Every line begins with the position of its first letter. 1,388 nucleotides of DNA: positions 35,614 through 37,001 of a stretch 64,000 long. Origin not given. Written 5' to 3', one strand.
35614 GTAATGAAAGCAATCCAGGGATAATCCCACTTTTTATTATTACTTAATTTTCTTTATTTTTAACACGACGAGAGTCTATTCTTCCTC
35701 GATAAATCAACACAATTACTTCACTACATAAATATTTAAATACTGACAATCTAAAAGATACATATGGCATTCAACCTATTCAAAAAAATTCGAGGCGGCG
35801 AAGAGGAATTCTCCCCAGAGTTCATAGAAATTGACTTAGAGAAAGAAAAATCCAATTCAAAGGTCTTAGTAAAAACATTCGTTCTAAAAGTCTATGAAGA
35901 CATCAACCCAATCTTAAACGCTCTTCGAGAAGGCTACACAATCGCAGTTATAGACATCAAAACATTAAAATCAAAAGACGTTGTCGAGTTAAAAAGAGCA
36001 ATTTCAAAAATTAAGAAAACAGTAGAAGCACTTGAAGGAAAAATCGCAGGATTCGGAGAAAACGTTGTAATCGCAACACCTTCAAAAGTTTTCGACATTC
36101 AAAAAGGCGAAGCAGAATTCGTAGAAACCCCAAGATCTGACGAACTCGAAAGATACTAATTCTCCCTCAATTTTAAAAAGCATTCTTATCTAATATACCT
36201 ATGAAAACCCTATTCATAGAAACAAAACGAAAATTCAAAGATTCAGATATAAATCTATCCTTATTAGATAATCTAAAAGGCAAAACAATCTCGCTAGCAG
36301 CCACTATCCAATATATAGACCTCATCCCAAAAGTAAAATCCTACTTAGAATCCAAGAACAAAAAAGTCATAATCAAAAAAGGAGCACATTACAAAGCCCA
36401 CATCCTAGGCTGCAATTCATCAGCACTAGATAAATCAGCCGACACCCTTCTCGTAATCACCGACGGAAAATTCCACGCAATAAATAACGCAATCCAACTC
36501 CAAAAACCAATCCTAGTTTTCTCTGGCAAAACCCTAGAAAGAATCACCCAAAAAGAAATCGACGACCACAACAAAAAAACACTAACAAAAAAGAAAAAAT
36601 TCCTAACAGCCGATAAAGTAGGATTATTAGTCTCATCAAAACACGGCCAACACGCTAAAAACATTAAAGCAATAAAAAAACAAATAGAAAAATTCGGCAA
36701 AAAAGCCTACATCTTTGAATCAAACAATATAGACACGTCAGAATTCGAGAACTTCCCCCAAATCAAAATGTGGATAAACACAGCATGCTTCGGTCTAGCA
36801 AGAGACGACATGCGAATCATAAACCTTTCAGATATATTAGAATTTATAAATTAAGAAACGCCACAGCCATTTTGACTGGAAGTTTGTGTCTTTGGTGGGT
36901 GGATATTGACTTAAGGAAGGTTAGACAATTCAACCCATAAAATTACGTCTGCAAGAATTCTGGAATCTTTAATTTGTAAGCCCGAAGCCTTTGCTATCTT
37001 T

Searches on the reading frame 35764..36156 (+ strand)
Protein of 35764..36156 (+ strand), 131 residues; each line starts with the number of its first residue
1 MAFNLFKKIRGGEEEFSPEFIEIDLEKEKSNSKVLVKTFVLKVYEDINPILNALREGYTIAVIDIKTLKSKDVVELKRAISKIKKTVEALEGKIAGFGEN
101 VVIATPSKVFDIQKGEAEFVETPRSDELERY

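Call 70: search_protein_families(library=pfam, proteins=[window:35764-36156:+], max_evalue=0.001)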
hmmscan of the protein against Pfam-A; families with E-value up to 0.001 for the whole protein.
window:35764-36156:+ (131 aa): 1 family
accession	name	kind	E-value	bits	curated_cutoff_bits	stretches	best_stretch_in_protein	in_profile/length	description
PF04472.17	SepF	-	2.9e-10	40.7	27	1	36-109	1-70/72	Cell division protein SepF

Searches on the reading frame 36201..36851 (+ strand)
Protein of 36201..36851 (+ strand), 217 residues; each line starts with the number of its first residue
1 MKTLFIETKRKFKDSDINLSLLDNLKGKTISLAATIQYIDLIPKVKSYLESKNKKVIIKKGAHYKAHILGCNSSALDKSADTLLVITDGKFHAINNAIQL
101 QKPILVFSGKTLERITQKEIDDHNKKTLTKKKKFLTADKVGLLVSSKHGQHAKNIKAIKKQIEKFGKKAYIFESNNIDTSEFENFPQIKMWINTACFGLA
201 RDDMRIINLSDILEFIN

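Call 70: search_protein_families(library=pfam, proteins=[window:36201-36851:+], max_evalue=0.001)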
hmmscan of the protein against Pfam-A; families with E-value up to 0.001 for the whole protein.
window:36201-36851:+ (217 aa): 1 family
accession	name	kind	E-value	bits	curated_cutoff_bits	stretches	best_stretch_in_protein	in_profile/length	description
PF01866.22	Diphthamide_syn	-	3.7e-34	119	33.2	1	2-203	64-274/302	Putative diphthamide synthesis protein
